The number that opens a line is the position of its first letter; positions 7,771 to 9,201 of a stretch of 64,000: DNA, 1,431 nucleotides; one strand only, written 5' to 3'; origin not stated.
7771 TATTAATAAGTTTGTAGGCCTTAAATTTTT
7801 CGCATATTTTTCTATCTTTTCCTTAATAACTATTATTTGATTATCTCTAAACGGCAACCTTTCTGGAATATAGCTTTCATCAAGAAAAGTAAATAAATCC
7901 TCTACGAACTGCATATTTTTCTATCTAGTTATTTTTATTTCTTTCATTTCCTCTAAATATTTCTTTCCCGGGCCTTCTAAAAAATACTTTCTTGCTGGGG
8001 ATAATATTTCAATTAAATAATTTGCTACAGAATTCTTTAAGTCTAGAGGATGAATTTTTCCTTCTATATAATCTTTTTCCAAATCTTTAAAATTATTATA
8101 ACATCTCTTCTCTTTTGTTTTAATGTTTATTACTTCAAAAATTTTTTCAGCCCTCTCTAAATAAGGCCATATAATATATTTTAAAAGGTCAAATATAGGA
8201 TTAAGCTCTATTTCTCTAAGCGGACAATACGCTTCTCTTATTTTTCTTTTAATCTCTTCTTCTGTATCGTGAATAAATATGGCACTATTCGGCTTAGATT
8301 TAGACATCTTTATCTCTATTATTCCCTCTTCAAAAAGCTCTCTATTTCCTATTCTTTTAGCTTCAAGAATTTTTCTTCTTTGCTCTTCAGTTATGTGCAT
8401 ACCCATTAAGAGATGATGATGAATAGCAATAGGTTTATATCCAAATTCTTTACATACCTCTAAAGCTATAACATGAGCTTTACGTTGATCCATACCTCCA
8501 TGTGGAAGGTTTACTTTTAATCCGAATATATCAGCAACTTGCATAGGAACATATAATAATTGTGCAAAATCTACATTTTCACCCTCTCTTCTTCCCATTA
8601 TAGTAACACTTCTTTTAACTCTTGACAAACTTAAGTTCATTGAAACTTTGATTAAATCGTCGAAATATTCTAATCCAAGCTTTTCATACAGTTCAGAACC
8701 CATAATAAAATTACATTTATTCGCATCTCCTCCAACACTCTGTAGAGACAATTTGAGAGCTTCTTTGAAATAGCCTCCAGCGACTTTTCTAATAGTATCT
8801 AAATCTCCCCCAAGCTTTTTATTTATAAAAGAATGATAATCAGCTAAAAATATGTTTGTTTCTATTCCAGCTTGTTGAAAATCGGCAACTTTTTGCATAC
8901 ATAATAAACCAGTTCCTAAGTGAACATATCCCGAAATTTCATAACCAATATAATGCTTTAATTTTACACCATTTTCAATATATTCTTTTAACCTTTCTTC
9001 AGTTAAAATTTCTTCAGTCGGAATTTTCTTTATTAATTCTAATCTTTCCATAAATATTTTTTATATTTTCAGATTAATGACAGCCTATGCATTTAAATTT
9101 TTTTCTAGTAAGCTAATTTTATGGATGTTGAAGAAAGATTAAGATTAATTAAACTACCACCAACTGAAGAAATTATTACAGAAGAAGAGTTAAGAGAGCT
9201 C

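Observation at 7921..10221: Two complete, divergent tyrosyl-tRNA synthetases head-to-head on a 69-bp shared promoter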

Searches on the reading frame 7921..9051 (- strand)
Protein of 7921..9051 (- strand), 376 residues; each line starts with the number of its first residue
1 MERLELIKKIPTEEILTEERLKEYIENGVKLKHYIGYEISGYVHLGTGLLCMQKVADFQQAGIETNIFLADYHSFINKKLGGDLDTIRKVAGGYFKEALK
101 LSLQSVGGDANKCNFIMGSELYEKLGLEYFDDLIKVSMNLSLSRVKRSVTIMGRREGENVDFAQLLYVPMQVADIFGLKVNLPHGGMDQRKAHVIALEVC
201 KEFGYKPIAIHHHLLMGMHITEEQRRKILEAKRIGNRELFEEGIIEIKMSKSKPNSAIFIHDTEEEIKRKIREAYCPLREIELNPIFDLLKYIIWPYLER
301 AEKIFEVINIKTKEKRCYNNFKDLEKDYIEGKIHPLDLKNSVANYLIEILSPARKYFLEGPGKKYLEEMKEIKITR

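Call 4: search_protein_families(library=ncbifam, proteins=[window:7924-9051:-], max_evalue=0.01)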
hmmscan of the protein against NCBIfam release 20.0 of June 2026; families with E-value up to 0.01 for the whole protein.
window:7924-9051:- (376 aa): 7 families
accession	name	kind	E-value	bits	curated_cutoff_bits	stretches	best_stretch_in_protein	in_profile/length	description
NF006330.0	PRK08560.1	equivalog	8.1e-121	403.2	220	1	1-368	4-339/342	tyrosine--tRNA ligase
TIGR00234.1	tyrS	equivalog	9.2e-27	94.1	113.8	1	2-355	5-383/406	tyrosine--tRNA ligase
TIGR00233.1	trpS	equivalog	3.6e-23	82.4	176.75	1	36-359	8-294/328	tryptophan--tRNA ligase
NF008925.0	PRK12285.1-2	equivalog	1.9e-11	43.5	451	1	20-275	52-277/365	tryptophan--tRNA ligase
NF008926.0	PRK12285.1-3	equivalog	1.3e-08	34.2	320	1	240-275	309-344/429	tryptophan--tRNA ligase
NF008927.0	PRK12285.1-4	equivalog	3.5e-07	29.6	478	1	246-276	257-287/385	tryptophan--tRNA ligase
NF008924.0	PRK12285.1-1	equivalog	7.7e-05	22.1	644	0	245-272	251-278/381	tryptophan--tRNA ligase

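Call 5: search_protein_families(library=pfam, proteins=[window:7924-9051:-], max_evalue=0.01)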
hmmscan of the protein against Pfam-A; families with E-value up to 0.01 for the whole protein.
window:7924-9051:- (376 aa): 1 family
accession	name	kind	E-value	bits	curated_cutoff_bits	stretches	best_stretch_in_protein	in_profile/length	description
PF00579.31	tRNA-synt_1b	-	1.1e-39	137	21.1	1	30-350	5-291/292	tRNA synthetases class I (W and Y)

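Call 9: search_solved_structures(query=window:7924-9051:-, max_evalue=0.00001)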
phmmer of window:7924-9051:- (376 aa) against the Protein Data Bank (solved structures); distinct sequences matched with E-value up to 0.00001: 48.
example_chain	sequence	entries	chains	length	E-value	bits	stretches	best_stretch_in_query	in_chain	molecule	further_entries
7fg6_A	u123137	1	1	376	5.5e-161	538.8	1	2-376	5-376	Tyrosine--tRNA ligase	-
2cyc_A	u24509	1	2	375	1.1e-110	373.4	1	2-376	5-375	tyrosyl-tRNA synthetase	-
2cya_A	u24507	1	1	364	4.5e-73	249.6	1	11-376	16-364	Tyrosyl-tRNA synthetase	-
2cyb_A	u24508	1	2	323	3.4e-54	187.5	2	2-218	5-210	Tyrosyl-tRNA synthetase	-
3vgj_A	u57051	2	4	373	3.9e-54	187.3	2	25-219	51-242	Tyrosyl-tRNA synthetase, putative | tyrosine--tRNA ligase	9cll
7ror_A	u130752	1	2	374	4e-54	187.3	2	25-219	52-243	Tyrosine--tRNA ligase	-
7ros_A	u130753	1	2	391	4.7e-54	187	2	25-219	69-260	Tyrosine--tRNA ligase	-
7rot_A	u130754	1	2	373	8.4e-54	186.2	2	25-219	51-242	Tyrosine--tRNA ligase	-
8zmi_A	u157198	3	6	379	1.8e-50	175.2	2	3-222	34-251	tyrosine--tRNA ligase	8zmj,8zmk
7sc6_A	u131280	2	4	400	2.2e-50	174.9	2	3-222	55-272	Tyrosine--tRNA ligase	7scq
5usf_A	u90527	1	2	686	6.7e-47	163.5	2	2-219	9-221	Tyrosyl-tRNA synthetase, putative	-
3p0h_A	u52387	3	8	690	9.7e-47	162.9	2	2-218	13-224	Tyrosyl-tRNA synthetase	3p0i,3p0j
1j1u_A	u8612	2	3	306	8.4e-45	156.6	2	1-218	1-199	Tyrosyl-tRNA synthetase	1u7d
5u36_A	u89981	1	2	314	2.3e-42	148.6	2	1-218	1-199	Tyrosine--tRNA ligase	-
4pbs_A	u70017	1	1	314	2.4e-42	148.5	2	1-218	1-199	Tyrosine--tRNA ligase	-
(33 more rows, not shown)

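Call 12: find_related_loci(query=window:7924-9051:-, collection=genome_contigs, flank=6000)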
Query window:7924-9051:- (376 aa) in genome_contigs; peptide patterns used: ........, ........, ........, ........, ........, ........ (x = any residue, [..] = any of these).
198 stretches matched a pattern; 58 encode a relative of the query (tblastn E <= 1e-3); 58 distinct loci.
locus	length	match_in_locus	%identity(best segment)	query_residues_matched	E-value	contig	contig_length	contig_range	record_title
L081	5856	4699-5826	77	1-376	0e+0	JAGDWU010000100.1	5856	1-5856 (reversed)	MAG: Candidatus Aenigmatarchaeota archaeon isolate KUA_Bin01 NODE_2573_length_5856_cov_3.542320, whole genome shotgun se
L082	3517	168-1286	73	4-376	0e+0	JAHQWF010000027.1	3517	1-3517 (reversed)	MAG: Candidatus Njordarchaeota archaeon isolate M288 contig_124_8586_length_3517_read_count_254122, whole genome shotgun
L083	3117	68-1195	74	1-376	0e+0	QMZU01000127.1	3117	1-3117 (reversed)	MAG: Candidatus Aenigmatarchaeota archaeon isolate B50_G15 B50_Guay15_scaffold_18871, whole genome shotgun sequence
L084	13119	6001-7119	72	4-376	0e+0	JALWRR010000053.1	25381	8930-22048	MAG: Promethearchaeati archaeon isolate M2_metabat1_scaf2bin.245 M2_NODE_1701_length_25381_cov_2.990655, whole genome sh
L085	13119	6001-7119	70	1-376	0e+0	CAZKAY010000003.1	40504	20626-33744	MAG TPA_asm: uncultured Thermoproteales archaeon isolate SRP141552_co1_92 genome assembly, contig: NODE_333_length_40504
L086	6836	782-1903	68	1-376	9e-180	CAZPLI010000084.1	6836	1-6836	MAG TPA_asm: uncultured Thermofilaceae archaeon isolate SRP141552_co1_50 genome assembly, contig: NODE_5679_length_6836_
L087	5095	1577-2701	69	2-376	0e+0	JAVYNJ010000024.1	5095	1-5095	MAG: Nanopusillaceae archaeon isolate DRC_201705_bins_67 DRC_201705_bins_67_scaffold_24, whole genome shotgun sequence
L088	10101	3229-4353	69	2-376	4e-177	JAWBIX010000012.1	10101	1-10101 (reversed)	MAG: Nanopusillaceae archaeon isolate GMQS_201709_bins_18 GMQS_201709_bins_18_scaffold_12, whole genome shotgun sequence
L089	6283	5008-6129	68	1-376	7e-174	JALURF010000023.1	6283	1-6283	MAG: Thermofilaceae archaeon isolate S146_metabat2_scaf2bin.032_VB S146_NODE_12429_length_6283_cov_1.812378, whole genom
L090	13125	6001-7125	67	2-376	4e-172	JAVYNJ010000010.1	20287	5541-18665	MAG: Nanopusillaceae archaeon isolate DRC_201705_bins_67 DRC_201705_bins_67_scaffold_10, whole genome shotgun sequence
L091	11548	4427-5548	67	1-376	8e-172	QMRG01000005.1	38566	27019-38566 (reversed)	MAG: Thermoprotei archaeon isolate B69_G16 B69_Guay16_scaffold_00292, whole genome shotgun sequence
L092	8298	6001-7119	66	2-376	9e-172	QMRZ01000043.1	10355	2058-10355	MAG: Thermoprotei archaeon isolate B17_G15 B17_Guay15_scaffold_01662, whole genome shotgun sequence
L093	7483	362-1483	67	1-376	5e-171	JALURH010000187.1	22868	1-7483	MAG: Thermofilaceae archaeon isolate S146_metabat2_scaf2bin.035_VB S146_NODE_558_length_22868_cov_2.281298, whole genome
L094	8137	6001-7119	64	4-376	3e-168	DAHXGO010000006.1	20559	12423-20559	MAG TPA_asm: Candidatus Micrarchaeota archaeon isolate clean2421 NODE_6_length_20559_cov_3.813251, whole genome shotgun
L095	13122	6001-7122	67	1-376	2e-167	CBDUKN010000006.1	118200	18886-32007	MAG TPA_asm: uncultured Thermoprotei archaeon isolate SRR6823441_binner12_Refined_102 genome assembly, contig: ERZ174223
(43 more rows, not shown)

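Call 25: find_encoding_contigs(protein=window:7921-9051:-, flank=10000, max_places=10)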
Protein window:7921-9051:- (376 aa): no gene with exactly this product is on record in the collection.

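Call 31: find_homologous_proteins(query=window:7924-9051:-, max_evalue=1e-60)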
Query window:7924-9051:- (376 aa): 3651 proteins with E <= 1e-60 among 8000 candidates; the best 120 are listed.
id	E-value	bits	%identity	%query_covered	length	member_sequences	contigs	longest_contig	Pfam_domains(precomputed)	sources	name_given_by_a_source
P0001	2.0e-246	835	100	100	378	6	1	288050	PF00579.32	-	-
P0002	1.7e-194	664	79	99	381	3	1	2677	PF00579.32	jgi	-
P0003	9.1e-192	655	76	99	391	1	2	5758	PF00579.32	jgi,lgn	-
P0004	1.4e-189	648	76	99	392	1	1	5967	PF00579.32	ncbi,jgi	-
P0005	4.4e-189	646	77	100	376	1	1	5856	PF00579.32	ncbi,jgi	-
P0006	2.1e-188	644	75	98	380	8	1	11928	PF00579.32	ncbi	-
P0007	5.1e-188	643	76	99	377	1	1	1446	PF00579.32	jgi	jgi:tyrosyl-tRNA synthetase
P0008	1.4e-187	641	75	99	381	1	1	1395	PF00579.32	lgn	-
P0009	1.8e-187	641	73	99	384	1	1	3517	PF00579.32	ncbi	-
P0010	3.4e-187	640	72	99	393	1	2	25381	PF00579.32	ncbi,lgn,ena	-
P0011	1.3e-186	638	75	99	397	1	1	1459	PF00579.32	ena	-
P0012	7.8e-186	635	75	99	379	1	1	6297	PF00579.32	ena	-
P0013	3.5e-185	633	75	99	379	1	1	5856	PF00579.32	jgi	-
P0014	6.0e-185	633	74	99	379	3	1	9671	PF00579.32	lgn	-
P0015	2.3e-184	631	74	99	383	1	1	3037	PF00579.32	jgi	jgi:tyrosyl-tRNA synthetase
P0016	1.2e-183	628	71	99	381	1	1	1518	PF00579.32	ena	-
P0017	1.3e-183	628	71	99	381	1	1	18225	PF00579.32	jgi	-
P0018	7.3e-183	626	74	100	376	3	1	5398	PF00579.32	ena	-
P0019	1.5e-182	625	71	99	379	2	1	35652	PF00579.32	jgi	-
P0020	2.4e-180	617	70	99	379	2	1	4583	PF00579.32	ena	-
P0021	1.0e-179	615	73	99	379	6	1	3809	PF00579.32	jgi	jgi:tyrosyl-tRNA synthetase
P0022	1.4e-179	615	73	100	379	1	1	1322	PF00579.32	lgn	-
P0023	1.8e-179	614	72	99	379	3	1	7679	PF00579.32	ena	-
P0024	2.4e-179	614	72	99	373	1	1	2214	PF00579.32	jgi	-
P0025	2.9e-178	611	72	96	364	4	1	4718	PF00579.32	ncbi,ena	-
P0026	5.0e-176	603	69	99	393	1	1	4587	PF00579.32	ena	-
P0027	9.2e-176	602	72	99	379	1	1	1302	PF00579.32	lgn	-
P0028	3.4e-174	597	69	100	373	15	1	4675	PF00579.32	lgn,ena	-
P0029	2.4e-172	591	67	100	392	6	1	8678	PF00579.32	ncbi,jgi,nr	ncbi:MAG: tyrosine--tRNA ligase [Candidatus Thorarchaeota archaeon]|nr:MAG: tyrosine--tRNA ligase [C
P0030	1.0e-171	589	69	100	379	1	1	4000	PF00579.32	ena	-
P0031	8.6e-171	586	68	100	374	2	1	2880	PF00579.32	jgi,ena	-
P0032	1.0e-170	586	69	99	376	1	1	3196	PF00579.32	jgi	jgi:tyrosyl-tRNA synthetase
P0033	1.8e-170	585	69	100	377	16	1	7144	PF00579.32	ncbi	ncbi:MAG: tyrosine--tRNA ligase [Candidatus Aenigmatarchaeota archaeon]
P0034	2.8e-170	584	68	98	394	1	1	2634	PF00579.32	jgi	jgi:tyrosyl-tRNA synthetase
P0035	9.3e-169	579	70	99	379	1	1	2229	PF00579.32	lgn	-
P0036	1.2e-168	579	68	100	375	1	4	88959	PF00579.32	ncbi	ncbi:MAG: tyrosine--tRNA ligase [Candidatus Micrarchaeaceae archaeon]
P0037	4.6e-168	577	70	99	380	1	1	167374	PF00579.32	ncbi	ncbi:MAG: tyrosine--tRNA ligase [Candidatus Micrarchaeota archaeon]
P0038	4.7e-168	577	71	99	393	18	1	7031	PF00579.32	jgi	-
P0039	7.7e-168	576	66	100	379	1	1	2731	PF00579.32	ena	-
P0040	9.9e-168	576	71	99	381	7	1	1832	PF00579.32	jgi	jgi:tyrosyl-tRNA synthetase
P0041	1.3e-167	575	66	99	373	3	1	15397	PF00579.32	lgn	-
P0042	3.8e-167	574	65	100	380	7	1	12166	PF00579.32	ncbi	-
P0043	5.3e-167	573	68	100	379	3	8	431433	PF00579.32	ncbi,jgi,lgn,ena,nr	ncbi:MAG: tyrosine--tRNA ligase [Candidatus Nanoarchaeia archaeon]|nr:tyrosine--tRNA ligase [Candida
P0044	5.8e-167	573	70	99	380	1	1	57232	PF00579.32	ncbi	ncbi:MAG: tyrosine--tRNA ligase [Candidatus Micrarchaeota archaeon]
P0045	7.6e-167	573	67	99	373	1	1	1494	PF00579.32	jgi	-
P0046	1.1e-166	572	70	99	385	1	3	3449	PF00579.32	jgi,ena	-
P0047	1.4e-166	572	65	100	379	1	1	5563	PF00579.32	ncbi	-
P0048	2.2e-166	571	69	100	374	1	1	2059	PF00579.32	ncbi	-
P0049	2.6e-166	571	66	100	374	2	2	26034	PF00579.32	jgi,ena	-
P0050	2.6e-166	571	68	100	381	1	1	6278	PF00579.32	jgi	jgi:tyrosyl-tRNA synthetase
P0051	5.7e-166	570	65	100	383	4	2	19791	PF00579.32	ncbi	-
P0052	1.0e-165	569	66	100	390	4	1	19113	PF00579.32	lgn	-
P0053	1.3e-165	569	65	100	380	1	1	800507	PF00579.32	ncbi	-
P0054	1.3e-165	569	70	99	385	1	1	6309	PF00579.32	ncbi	ncbi:MAG: tyrosine--tRNA ligase [Candidatus Micrarchaeota archaeon]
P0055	2.7e-165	568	65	99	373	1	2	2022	PF00579.32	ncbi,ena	-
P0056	3.1e-165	568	67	99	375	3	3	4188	PF00579.32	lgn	-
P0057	3.3e-165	568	68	99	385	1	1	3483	PF00579.32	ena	-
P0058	5.8e-165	567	69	99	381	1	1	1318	PF00579.32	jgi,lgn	jgi:tyrosyl-tRNA synthetase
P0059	6.0e-165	567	69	99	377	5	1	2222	PF00579.32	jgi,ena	-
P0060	7.1e-165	566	64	100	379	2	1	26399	PF00579.32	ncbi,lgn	-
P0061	7.2e-165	566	66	99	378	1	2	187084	PF00579.32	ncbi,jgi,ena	-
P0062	7.8e-165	566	69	99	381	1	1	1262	PF00579.32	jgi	jgi:tyrosyl-tRNA synthetase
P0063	1.9e-164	565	69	100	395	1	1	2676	PF00579.32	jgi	-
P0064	2.8e-164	565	66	99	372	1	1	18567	PF00579.32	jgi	-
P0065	3.9e-164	564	66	99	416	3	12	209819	PF00579.32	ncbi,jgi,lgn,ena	jgi:tyrosyl-tRNA synthetase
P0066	4.1e-164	564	67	100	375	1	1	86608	PF00579.32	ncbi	ncbi:MAG: tyrosine--tRNA ligase [Candidatus Aenigmatarchaeota archaeon]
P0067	4.7e-164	564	67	100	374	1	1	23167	PF00579.32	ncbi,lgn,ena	-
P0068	4.9e-164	564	69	99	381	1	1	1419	PF00579.32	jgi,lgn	jgi:tyrosyl-tRNA synthetase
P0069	5.3e-164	564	68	100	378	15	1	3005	PF00579.32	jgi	-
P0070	5.4e-164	564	69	99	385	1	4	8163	PF00579.32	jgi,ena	-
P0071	6.5e-164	563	65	100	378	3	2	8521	PF00579.32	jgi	-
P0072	1.3e-163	562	65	100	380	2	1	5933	PF00579.32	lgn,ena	-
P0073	2.9e-163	561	68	100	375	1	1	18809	PF00579.32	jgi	jgi:tyrosyl-tRNA synthetase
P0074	3.4e-163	561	68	100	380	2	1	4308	PF00579.32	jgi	jgi:tyrosyl-tRNA synthetase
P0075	1.0e-162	559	64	99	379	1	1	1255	PF00579.32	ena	-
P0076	1.3e-162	559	64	100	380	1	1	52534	PF00579.32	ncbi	-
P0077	1.6e-162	559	66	100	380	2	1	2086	PF00579.32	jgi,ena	-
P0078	1.7e-162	559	66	100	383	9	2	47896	PF00579.32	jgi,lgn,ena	-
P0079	1.7e-162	559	66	100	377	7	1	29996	PF00579.32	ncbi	-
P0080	2.3e-162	558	68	99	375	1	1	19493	PF00579.32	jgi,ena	-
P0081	2.4e-162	558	68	100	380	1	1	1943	PF00579.32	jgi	-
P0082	2.9e-162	558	68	97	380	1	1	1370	PF00579.32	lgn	-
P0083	3.4e-162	558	68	100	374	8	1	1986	PF00579.32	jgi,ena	-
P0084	3.6e-162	558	65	99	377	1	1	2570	PF00579.32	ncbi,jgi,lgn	-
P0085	5.0e-162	557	67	99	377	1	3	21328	PF00579.32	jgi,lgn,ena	jgi:tyrosyl-tRNA synthetase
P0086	7.8e-162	556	75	86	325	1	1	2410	PF00579.32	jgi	jgi:tyrosyl-tRNA synthetase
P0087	8.3e-162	556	64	100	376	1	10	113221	PF00579.32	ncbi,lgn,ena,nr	ncbi:MAG: tyrosine--tRNA ligase [Candidatus Marsarchaeota archaeon]|nr:tyrosine--tRNA ligase [Candid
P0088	1.4e-161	556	65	100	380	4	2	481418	PF00579.32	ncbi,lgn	ncbi:MAG: tyrosine--tRNA ligase [Candidatus Aenigmatarchaeota archaeon]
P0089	1.7e-161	555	64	100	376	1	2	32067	PF00579.32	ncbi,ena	-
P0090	1.8e-161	555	67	96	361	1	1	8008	PF00579.32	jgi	-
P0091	3.2e-161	554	67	100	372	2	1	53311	PF00579.32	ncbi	-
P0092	3.6e-161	554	63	100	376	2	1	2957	PF00579.32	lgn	-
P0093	4.2e-161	554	67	100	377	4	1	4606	PF00579.32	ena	-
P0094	1.7e-160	552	66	99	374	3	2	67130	PF00579.32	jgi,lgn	-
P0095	1.7e-160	552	67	98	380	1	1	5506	PF00579.32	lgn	-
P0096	2.0e-160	552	65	100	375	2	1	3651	PF00579.32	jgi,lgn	-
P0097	2.1e-160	552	63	99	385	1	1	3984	PF00579.32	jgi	jgi:tyrosyl-tRNA synthetase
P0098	2.3e-160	552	66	100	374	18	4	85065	PF00579.32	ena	-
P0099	3.1e-160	551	64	100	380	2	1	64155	PF00579.32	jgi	-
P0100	4.3e-160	551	66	99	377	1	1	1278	PF00579.32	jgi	jgi:tyrosyl-tRNA synthetase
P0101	4.5e-160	551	62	100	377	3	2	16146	PF00579.32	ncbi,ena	-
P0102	7.9e-160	550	63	99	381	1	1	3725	PF00579.32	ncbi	ncbi:MAG: tyrosine--tRNA ligase [Candidatus Micrarchaeia archaeon]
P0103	3.2e-159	548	65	100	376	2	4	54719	PF00579.32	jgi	jgi:tyrosyl-tRNA synthetase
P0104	4.2e-159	548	64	99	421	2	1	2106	PF00579.32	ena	-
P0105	4.4e-159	547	64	100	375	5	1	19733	PF00579.32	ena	-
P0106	5.4e-159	547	63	100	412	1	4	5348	PF00579.32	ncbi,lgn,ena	-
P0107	7.7e-159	547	62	99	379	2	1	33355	PF00579.32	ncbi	-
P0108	9.9e-159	546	64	100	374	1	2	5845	PF00579.32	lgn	-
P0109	1.6e-158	546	65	100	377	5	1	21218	PF00579.32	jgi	-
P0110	2.7e-158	545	65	100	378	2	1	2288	PF00579.32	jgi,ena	-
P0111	2.8e-158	545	64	99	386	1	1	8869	PF00579.32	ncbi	-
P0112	3.6e-158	544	64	100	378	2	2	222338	PF00579.32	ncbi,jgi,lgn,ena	-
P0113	3.8e-158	544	64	99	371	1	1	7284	PF00579.32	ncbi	-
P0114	1.0e-157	543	65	99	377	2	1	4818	PF00579.32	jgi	jgi:tyrosyl-tRNA synthetase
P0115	1.2e-157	543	63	99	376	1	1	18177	PF00579.32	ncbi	ncbi:MAG: tyrosine--tRNA ligase [Candidatus Micrarchaeaceae archaeon]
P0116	1.6e-157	542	64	99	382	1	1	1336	PF00579.32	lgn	-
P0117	1.8e-157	542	64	100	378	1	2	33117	PF00579.32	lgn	-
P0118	2.2e-157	542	65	100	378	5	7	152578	PF00579.32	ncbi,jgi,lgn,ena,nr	ncbi:MAG: tyrosine--tRNA ligase [archaeon GB-1867-097]|nr:tyrosine--tRNA ligase [Candidatus Culexmic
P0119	2.3e-157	542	63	99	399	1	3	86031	PF00579.32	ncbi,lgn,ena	-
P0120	2.5e-157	542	62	100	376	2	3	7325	PF00579.32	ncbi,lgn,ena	-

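Call 32: find_encoding_contigs(protein=P0001, flank=10000, max_places=6)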
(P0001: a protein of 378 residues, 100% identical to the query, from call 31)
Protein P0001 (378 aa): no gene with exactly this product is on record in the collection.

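Call 33: find_encoding_contigs(protein=P0088, flank=10000, max_places=6)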
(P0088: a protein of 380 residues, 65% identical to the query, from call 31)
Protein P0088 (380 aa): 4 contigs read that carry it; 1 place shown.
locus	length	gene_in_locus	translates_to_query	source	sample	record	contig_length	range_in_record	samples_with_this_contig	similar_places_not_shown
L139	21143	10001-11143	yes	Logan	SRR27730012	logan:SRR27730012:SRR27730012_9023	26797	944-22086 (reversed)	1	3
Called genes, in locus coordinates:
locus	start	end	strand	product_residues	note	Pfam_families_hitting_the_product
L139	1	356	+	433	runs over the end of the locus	PF02881:SRP54_N, PF00448:SRP54, PF01656:CbiA (faint), PF02978:SRP_SPB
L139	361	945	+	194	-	PF04013:Methyltrn_RNA_2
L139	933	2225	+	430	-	PF02926:THUMP (weak), PF22023:Pus10_THUMP_arc, PF21238:Pus10_C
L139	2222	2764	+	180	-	PF01965:DJ-1_PfpI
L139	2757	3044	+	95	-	PF01157:Ribosomal_L21e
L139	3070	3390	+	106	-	PF03874:RNA_pol_Rpb4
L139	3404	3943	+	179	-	PF04919:DUF655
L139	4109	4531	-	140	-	-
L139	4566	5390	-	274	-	PF06550:SPP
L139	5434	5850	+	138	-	-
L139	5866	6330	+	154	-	PF09335:VTT_dom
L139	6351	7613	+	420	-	PF03065:Glyco_hydro_57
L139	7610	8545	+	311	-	PF00294:PfkB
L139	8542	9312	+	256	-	PF01791:DeoC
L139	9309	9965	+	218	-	PF00121:TIM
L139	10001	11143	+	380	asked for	PF00579:tRNA-synt_1b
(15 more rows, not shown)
